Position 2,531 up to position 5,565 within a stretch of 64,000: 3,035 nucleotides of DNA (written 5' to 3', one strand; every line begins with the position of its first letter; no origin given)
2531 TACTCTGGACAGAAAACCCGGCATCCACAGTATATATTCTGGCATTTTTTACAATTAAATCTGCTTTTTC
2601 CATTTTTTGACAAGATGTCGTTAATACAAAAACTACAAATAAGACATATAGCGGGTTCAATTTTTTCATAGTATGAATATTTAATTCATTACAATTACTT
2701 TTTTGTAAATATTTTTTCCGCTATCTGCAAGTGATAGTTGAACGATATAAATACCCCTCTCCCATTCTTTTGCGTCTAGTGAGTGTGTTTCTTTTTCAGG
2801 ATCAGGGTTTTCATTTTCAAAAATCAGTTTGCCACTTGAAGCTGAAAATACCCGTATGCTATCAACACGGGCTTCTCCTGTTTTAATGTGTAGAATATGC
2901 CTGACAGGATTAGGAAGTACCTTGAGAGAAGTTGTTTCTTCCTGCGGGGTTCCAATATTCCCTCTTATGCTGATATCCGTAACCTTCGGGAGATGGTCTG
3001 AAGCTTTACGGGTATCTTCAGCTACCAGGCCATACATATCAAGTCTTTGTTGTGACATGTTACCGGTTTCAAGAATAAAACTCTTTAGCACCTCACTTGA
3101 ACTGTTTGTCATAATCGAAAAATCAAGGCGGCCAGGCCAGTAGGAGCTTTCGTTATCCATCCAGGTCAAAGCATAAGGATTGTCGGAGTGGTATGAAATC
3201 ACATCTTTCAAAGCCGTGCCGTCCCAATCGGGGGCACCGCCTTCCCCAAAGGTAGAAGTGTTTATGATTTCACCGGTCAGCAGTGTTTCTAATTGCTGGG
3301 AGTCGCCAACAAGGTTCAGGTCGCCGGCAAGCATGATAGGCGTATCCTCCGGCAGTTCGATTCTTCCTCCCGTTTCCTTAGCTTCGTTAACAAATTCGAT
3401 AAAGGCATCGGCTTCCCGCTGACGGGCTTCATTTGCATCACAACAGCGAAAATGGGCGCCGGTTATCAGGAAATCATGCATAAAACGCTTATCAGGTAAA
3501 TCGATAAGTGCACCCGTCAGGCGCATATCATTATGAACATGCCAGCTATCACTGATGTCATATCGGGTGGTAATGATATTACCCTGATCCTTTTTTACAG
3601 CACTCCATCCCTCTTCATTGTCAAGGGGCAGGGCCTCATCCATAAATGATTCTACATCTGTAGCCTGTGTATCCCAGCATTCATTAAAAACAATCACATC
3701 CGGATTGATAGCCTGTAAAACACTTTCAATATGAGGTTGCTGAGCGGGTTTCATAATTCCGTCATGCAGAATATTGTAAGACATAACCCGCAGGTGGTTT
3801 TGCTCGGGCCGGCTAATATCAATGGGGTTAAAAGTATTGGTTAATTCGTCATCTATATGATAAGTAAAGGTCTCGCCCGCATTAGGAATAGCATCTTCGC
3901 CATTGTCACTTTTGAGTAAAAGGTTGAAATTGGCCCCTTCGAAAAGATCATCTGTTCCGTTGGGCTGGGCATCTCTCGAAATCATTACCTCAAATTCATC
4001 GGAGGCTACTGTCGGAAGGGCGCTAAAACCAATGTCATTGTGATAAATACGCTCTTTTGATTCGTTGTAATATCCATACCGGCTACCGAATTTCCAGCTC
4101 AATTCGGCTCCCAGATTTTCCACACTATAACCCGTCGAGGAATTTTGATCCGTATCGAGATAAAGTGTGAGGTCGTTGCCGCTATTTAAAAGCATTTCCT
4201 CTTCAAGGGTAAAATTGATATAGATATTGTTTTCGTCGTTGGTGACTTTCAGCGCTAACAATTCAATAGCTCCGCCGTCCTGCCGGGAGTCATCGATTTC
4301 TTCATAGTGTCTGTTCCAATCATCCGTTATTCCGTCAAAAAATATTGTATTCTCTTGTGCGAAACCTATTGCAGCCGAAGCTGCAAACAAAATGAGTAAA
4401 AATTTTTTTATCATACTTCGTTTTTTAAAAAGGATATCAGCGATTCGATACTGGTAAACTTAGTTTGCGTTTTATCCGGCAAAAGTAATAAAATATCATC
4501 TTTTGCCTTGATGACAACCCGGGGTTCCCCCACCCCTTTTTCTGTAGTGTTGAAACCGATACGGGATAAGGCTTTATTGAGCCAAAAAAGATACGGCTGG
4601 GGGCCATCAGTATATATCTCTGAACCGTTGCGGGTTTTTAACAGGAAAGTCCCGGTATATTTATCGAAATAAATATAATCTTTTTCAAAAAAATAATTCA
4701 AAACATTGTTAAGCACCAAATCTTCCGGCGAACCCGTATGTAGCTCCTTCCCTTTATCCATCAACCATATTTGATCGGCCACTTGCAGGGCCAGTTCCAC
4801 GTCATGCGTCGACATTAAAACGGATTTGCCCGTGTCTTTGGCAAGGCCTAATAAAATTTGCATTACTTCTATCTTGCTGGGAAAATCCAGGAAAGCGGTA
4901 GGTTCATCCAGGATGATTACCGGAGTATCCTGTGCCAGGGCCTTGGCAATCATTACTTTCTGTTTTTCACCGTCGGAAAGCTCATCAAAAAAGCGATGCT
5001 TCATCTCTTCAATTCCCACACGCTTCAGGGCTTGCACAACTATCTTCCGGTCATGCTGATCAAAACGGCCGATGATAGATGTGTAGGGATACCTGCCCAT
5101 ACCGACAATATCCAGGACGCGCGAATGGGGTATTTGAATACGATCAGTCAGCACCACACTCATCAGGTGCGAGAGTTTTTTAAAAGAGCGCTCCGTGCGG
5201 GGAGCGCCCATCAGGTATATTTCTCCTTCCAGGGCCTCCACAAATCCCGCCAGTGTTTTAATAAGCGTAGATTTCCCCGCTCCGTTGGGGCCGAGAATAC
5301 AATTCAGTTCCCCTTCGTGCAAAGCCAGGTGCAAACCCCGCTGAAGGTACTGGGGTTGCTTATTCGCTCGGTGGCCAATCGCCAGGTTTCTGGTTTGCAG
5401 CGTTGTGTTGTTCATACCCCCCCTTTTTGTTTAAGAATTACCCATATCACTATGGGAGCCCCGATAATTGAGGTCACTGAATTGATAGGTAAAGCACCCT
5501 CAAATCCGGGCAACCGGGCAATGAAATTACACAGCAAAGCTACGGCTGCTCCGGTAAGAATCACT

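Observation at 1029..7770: B12-riboswitch operon extends beyond BtuFCD into a T9SS-secreted EEP enzyme and a lipoprotein amidohydrolase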

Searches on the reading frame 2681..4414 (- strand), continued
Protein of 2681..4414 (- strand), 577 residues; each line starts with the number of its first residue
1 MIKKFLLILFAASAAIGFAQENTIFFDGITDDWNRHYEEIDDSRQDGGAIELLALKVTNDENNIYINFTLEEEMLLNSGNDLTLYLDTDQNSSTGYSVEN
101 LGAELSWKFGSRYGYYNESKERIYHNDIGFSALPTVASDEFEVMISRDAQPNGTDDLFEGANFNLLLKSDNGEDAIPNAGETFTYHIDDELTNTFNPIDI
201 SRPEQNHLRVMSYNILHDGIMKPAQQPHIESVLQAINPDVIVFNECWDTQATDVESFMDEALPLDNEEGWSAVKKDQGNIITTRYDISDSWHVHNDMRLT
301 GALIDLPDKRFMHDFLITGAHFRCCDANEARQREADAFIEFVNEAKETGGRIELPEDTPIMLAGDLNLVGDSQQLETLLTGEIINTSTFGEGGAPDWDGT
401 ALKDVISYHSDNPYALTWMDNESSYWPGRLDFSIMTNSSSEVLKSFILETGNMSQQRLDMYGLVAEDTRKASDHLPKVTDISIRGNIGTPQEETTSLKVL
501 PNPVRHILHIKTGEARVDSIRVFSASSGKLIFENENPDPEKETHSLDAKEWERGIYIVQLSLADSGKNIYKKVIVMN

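Call 37: fold_search(model_id=the predicted structure, library=pdb)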
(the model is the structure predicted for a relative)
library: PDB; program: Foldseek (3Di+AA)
matches with E <= 10: 1616; with E <= 0.001: 93
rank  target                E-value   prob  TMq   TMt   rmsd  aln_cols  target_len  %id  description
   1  3ngn                  4.5e-11  1.00  0.34  0.57   6.5       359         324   14  Crystal structure of the human CNOT6L nuclease domain in complex with AMP (released 2010-07-28)
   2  5dv2                  6.0e-11  1.00  0.34  0.56   6.9       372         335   14  Crystal structure of human CNOT6L in complex with cytidine-5'-monophosphate (released 2016-05-18)
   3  5dv4                  7.9e-11  1.00  0.32  0.50   7.5       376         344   13  Crystal structure of human CNOT6L in complex with neomycin (released 2016-10-26)
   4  6nf0                  8.9e-11  1.00  0.31  0.56   9.0       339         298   13  Nocturnin with bound NADPH substrate (released 2019-05-01)
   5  6mal                  9.9e-11  1.00  0.31  0.55   8.2       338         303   15  Structure of human Nocturnin C-terminal domain (released 2018-09-05)
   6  3ngq                  1.1e-10  1.00  0.35  0.57   6.2       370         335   13  Crystal structure of the human CNOT6L nuclease domain (released 2010-07-28)
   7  6bt1                  1.2e-10  1.00  0.31  0.56   6.4       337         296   14  Structure of the human Nocturnin catalytic domain (released 2018-05-16)
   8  6bt2_A                1.5e-10  1.00  0.30  0.59   7.0       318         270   16  Structure of the human Nocturnin catalytic domain with bound sulfate anion (released 2018-05-16)
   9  5oko_A                2.5e-10  1.00  0.28  0.36  15.8       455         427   10  Crystal structure of human SHIP2 Phosphatase-C2 double mutant F593D/L597D (released 2017-08-23)
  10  4gyz_A                3.6e-10  1.00  0.30  0.65   7.3       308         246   12  Mus Musculus Tdp2 Bound to dAMP and Mg2+ (released 2012-10-31)
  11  7ax1_A                3.6e-10  1.00  0.33  0.37   8.3       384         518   13  Crystal structure of the human CCR4-CAF1 complex (released 2021-05-12)
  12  4gyz_B                4.6e-10  1.00  0.30  0.64   7.5       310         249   12  Mus Musculus Tdp2 Bound to dAMP and Mg2+ (released 2012-10-31)
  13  5j3p_A                5.7e-10  1.00  0.31  0.67   5.3       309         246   13  Crystal structure of the catalytic domain of human tyrosyl DNA phosphodiesterase 2 (released 2016-05-04)
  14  3ngo_A                6.1e-10  1.00  0.32  0.51   7.5       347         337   14  Crystal structure of the human CNOT6L nuclease domain in complex with poly(A) DNA (released 2010-07-28)
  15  3i5v_A                9.5e-10  1.00  0.30  0.56   7.5       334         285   17  Crystal structure of beta toxin 275-280 from Staphylococcus aureus (released 2010-08-11)
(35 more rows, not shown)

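Call 72: find_encoding_contigs(protein=P0019, flank=6000, max_places=1)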
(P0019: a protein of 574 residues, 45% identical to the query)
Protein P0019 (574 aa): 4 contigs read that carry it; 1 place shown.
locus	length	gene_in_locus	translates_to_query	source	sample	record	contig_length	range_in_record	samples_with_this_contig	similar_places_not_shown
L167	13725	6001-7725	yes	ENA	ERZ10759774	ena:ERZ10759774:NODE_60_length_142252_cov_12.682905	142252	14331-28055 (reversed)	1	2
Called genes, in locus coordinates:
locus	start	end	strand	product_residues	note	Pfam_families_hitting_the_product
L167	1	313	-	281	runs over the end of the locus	PF08551:DUF1751 (weak), PF01694:Rhomboid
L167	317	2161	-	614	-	PF02518:HATPase_c (weak), PF13589:HATPase_c_3, PF01119:DNA_mis_repair, PF08676:MutL_C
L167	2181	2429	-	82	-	-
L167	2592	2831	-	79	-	-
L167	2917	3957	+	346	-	PF01497:Peripla_BP_2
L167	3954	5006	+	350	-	PF01032:FecCD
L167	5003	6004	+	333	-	PF02463:SMC_N (faint), PF00005:ABC_tran, PF13304:AAA_21 (faint)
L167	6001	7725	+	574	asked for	PF03372:Exo_endo_phos, PF18962:Por_Secre_tail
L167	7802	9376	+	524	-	PF01979:Amidohydro_1 (faint), PF07969:Amidohydro_3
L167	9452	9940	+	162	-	PF00578:AhpC-TSA, PF08534:Redoxin, PF00085:Thioredoxin (weak), PF13905:Thioredoxin_8 (weak)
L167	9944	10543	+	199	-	PF00578:AhpC-TSA, PF08534:Redoxin, PF13905:Thioredoxin_8 (faint)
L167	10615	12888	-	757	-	PF01384:PHO4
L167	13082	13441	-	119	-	PF23193:NOMO_3rd (faint), PF17802:SpaA (faint), PF22904:NOMO1-like_2nd (weak), PF13620:CarboxypepD_reg, PF13715:CarbopepD_reg_2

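Call 73: find_encoding_contigs(protein=P0022, flank=6000, max_places=1)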
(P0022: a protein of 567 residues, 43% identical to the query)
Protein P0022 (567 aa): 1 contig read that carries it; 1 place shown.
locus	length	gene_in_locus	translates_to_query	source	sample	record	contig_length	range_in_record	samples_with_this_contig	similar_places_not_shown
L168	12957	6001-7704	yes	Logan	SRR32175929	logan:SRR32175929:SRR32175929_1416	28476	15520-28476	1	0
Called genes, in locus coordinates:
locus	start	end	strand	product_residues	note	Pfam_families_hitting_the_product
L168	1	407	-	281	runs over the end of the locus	PF08551:DUF1751, PF01694:Rhomboid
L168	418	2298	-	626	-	PF02518:HATPase_c (weak), PF13589:HATPase_c_3, PF01119:DNA_mis_repair, PF08676:MutL_C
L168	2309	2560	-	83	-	-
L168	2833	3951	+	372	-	PF01497:Peripla_BP_2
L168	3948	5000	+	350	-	PF01032:FecCD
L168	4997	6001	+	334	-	PF02463:SMC_N (faint), PF00005:ABC_tran, PF13304:AAA_21 (weak)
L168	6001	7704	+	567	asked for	PF03372:Exo_endo_phos, PF18962:Por_Secre_tail (faint)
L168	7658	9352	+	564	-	PF07969:Amidohydro_3, PF01979:Amidohydro_1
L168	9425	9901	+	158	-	PF00578:AhpC-TSA, PF08534:Redoxin (weak), PF13905:Thioredoxin_8 (weak)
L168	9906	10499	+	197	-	PF00578:AhpC-TSA, PF08534:Redoxin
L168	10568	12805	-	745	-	PF01384:PHO4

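Call 74: find_encoding_contigs(protein=P0017, flank=6000, max_places=1)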
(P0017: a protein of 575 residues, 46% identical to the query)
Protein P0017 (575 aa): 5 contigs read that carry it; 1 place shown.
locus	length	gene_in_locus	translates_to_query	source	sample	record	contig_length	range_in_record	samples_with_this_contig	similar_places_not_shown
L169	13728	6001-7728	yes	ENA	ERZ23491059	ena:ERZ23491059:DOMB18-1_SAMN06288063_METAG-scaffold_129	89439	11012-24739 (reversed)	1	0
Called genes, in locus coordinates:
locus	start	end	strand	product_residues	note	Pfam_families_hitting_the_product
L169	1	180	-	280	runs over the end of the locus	PF08551:DUF1751, PF01694:Rhomboid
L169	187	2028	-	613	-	PF02518:HATPase_c, PF13589:HATPase_c_3, PF01119:DNA_mis_repair, PF08676:MutL_C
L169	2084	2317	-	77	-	-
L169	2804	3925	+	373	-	PF01497:Peripla_BP_2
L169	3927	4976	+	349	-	PF01032:FecCD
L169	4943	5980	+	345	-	PF00005:ABC_tran, PF13304:AAA_21 (faint)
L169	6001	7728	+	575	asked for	PF03372:Exo_endo_phos, PF18962:Por_Secre_tail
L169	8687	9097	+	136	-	-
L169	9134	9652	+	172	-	PF06966:DUF1295 (weak), PF04191:PEMT, PF04140:ICMT (weak)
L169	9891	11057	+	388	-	PF08495:FIST, PF10442:FIST_C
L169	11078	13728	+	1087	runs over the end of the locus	PF00989:PAS, PF08447:PAS_3 (weak), PF13426:PAS_9, PF00989:PAS, PF13426:PAS_9, PF00512:HisKA, PF02518:HATPase_c, PF00072:Response_reg, +4 more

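Call 82: search_protein_families(library=ncbifam, proteins=[L044:5629-6204:+, L044:6418-6780:+], max_evalue=0.01)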
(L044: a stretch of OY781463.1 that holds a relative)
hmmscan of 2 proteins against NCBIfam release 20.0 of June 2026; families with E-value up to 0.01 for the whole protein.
L044:5629-6204:+ (191 aa): 0 families

L044:6418-6780:+ (120 aa): 12 families
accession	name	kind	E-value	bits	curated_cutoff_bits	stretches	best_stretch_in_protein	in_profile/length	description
NF001530.0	PRK00364.1-6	equivalog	5e-11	42.4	136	1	10-112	13-99/104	co-chaperone GroES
NF001531.0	PRK00364.2-2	subfamily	1.5e-10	40.9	96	1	10-112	5-90/94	co-chaperone GroES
NF001534.0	PRK00364.2-5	equivalog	7.7e-09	35.4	120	1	11-112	5-90/94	co-chaperone GroES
NF001533.0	PRK00364.2-4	subfamily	2.3e-08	33.9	99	1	7-114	5-96/98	co-chaperone GroES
NF001539.0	PRK00364.3-5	equivalog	2e-06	27.8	122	1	10-51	5-44/91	co-chaperone GroES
NF001532.0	PRK00364.2-3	equivalog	4e-06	26.8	130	1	10-112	4-90/94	co-chaperone GroES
NF011106.0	PRK14533.1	equivalog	5.4e-06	26.2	128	1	7-40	2-35/91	co-chaperonin GroES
NF001529.0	PRK00364.1-5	subfamily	1.3e-05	25.3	133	1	11-112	6-91/95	co-chaperone GroES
NF001538.0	PRK00364.3-4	equivalog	2.3e-05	24.5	142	1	10-43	8-41/92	co-chaperone GroES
NF001537.0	PRK00364.3-3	equivalog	0.00012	22.3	109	0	11-40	6-35/86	co-chaperone GroES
NF001527.0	PRK00364.1-2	subfamily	0.00015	21.9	120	1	11-112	6-91/96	co-chaperone GroES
NF001535.0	PRK00364.3-1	equivalog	0.00018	21.6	215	0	8-40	3-35/118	co-chaperone GroES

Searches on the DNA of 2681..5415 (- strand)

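Call 13: search_rna_families(sources=[L001, L002, L004, L005, L006, L008, L044], threshold=gathering)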
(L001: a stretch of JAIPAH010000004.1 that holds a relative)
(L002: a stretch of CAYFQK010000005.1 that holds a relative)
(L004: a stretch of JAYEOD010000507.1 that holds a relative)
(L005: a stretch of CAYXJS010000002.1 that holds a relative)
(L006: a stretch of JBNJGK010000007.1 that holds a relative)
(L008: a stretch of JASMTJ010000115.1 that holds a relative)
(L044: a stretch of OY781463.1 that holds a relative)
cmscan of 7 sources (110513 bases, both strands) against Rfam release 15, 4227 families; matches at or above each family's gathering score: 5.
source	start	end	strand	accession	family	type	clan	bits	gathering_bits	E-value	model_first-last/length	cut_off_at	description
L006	6585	6793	+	RF00174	Cobalamin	Cis-reg; riboswitch;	CL00101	84.1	31.5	5.1e-19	1-189/189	no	Cobalamin riboswitch aptamer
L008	3260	3466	+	RF00174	Cobalamin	Cis-reg; riboswitch;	CL00101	73.1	31.5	7.1e-16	1-189/189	no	Cobalamin riboswitch aptamer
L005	6609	6805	+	RF00174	Cobalamin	Cis-reg; riboswitch;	CL00101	70.8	31.5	3.3e-15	1-189/189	no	Cobalamin riboswitch aptamer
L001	6604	6795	+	RF00174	Cobalamin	Cis-reg; riboswitch;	CL00101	62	31.5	1.1e-12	1-189/189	no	Cobalamin riboswitch aptamer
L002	6618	6786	+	RF00174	Cobalamin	Cis-reg; riboswitch;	CL00101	57.7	31.5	1.9e-11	1-189/189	no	Cobalamin riboswitch aptamer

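Call 14: search_rna_families(sources=[L072, L075, L079, L035, L010, L016, L003], threshold=gathering)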
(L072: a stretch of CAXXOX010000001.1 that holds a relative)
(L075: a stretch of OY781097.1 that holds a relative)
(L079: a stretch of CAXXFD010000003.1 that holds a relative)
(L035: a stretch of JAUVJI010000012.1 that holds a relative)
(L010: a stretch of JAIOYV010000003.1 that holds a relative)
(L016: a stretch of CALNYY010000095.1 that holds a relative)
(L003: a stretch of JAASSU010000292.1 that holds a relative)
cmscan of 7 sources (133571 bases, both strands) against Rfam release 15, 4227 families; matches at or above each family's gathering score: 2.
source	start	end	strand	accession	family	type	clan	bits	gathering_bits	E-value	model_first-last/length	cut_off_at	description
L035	21204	21652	+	RF00010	RNaseP_bact_a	Gene; ribozyme;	CL00002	218.9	100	2.3e-69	1-367/367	no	Bacterial RNase P class A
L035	17845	17918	-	RF00005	tRNA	Gene; tRNA;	CL00001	65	29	1.6e-11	1-71/71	no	tRNA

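Call 46: search_rna_families(sources=[L140, L147, L153, L157, L164, L090, L097, L098], threshold=gathering)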
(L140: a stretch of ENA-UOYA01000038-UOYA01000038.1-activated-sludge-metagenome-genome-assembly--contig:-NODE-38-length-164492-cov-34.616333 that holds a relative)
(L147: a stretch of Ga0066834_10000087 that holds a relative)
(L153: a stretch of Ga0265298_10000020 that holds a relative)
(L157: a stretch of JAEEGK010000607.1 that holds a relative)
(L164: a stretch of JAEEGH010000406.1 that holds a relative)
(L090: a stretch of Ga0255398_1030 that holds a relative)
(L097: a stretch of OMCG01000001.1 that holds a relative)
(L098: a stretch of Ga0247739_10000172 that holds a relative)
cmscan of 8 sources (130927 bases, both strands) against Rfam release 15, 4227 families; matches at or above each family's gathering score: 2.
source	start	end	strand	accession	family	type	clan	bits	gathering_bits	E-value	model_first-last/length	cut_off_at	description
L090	4956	5154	+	RF00174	Cobalamin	Cis-reg; riboswitch;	CL00101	71.6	31.5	2.3e-15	1-189/189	no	Cobalamin riboswitch aptamer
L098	15629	15702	-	RF00005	tRNA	Gene; tRNA;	CL00001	67.8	29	2.6e-12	1-71/71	no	tRNA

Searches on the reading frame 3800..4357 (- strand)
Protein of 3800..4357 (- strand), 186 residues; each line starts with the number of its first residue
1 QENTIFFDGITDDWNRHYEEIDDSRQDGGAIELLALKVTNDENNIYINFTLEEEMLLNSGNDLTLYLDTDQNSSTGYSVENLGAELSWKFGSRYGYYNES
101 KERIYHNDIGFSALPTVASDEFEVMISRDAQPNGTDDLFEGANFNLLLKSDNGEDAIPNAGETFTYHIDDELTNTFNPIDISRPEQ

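Call 64: predict_structure(alignment_id=A5)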
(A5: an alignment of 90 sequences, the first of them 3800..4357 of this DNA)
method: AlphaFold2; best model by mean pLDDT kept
length: 186 residues; sequences in the alignment: 90
mean_pLDDT: 91.3   pTM: 0.88
mean pLDDT of the five models: 91.3, 91.2, 91.0, 90.8, 90.7
residues with pLDDT >= 90: 138; 70-90: 42; 50-70: 6; < 50: 0
segments of 3 or more residues with pLDDT < 50: none
pLDDT, mean of each block of 10 residues (from residue 1): 81 86 86 96 96 94 96 94 96 93 95 96 97 94 96 88 94 80 70
secondary structure, 60 per line:
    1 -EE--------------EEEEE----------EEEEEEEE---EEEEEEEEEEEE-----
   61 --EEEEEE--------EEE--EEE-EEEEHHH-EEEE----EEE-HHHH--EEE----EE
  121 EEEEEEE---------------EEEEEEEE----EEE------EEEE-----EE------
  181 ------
elements in order: E18-22 E33-40 E44-55 E63-68 E77-79 E82-84 E86-89 E94-97 E102-104 H106-109 E112-114 E119-127 E143-150 E155-157 E164-167

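Call 68: fold_search(model_id=the predicted structure, library=pdb)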
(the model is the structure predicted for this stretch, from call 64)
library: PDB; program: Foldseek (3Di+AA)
matches with E <= 10: 1745; with E <= 0.001: 1
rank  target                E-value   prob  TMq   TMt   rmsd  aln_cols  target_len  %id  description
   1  2ivf_C                6.3e-04  1.00  0.42  0.38   5.8       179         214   16  Ethylbenzene dehydrogenase from Aromatoleum aromaticum (released 2006-09-14)
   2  1i82_A                1.0e-03  0.99  0.39  0.38   9.3       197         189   15  FAMILY 9 CARBOHYDRATE-BINDING MODULE FROM THERMOTOGA MARITIMA XYLANASE 10A WITH CELLOBIOSE (released 2001-06-13)
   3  1pko                  3.0e-03  0.99  0.33  0.44  10.3       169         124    7  Myelin Oligodendrocyte Glycoprotein (MOG) (released 2003-07-15)
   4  6y0e_B                5.5e-03  0.96  0.34  0.45   8.6       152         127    9  Nbe LBM (released 2021-02-17)
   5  7b04_C                5.9e-03  0.99  0.46  0.33   6.6       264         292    9  Structure of Nitrite oxidoreductase (Nxr) from the anammox bacterium Kuenenia stuttgartiensis. (released 2021-07-14)
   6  6b20_E                6.9e-03  0.97  0.34  0.49   7.5       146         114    5  Crystal structure of a complex between G protein beta gamma dimer and an inhibitory Nanobody regulator (released 2018-05-30)
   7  6xzf_B                6.9e-03  0.96  0.35  0.47   8.0       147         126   10  Nanobody in complex with eGFP (released 2021-02-17)
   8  7km6_H                9.2e-03  0.98  0.37  0.40   5.4       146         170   11  APOBEC3B antibody 5G7 Fv-clasp (released 2021-05-12)
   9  9vq6_B                9.2e-03  0.97  0.37  0.49   6.6       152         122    9  Strcture of Nanobody (NB) specific to Interleukin-6 (released 2026-01-28)
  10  8iqr_H                1.2e-02  0.92  0.33  0.35   8.1       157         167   11  Crystal structure of Anti-PEG antibody M9 Fv-clasp fragment with PEG (co-crystallization with PEG550DME) (released 2024-03-20)
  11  8g9w_H                1.2e-02  0.91  0.33  0.43   7.2       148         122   11  Cryo-EM structure of vFP49.02 Fab in complex with HIV-1 Env BG505 DS-SOSIP.664 (conformation 1) (released 2023-04-19)
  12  6vug_D                1.2e-02  0.89  0.31  0.41   9.3       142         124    8  Diabody bound to a Reverse Transcriptase Aptamer Complex (released 2021-02-17)
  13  7b04_O                1.2e-02  0.84  0.36  0.26  10.0       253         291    9  Structure of Nitrite oxidoreductase (Nxr) from the anammox bacterium Kuenenia stuttgartiensis. (released 2021-07-14)
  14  1qd0                  1.3e-02  0.92  0.34  0.44   9.2       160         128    7  CAMELID HEAVY CHAIN VARIABLE DOMAINS PROVIDE EFFICIENT COMBINING SITES TO HAPTENS (released 2000-07-19)
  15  4xt1_C                1.3e-02  0.84  0.31  0.41   8.9       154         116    8  Structure of a nanobody-bound viral GPCR bound to human chemokine CX3CL1 (released 2015-03-04)
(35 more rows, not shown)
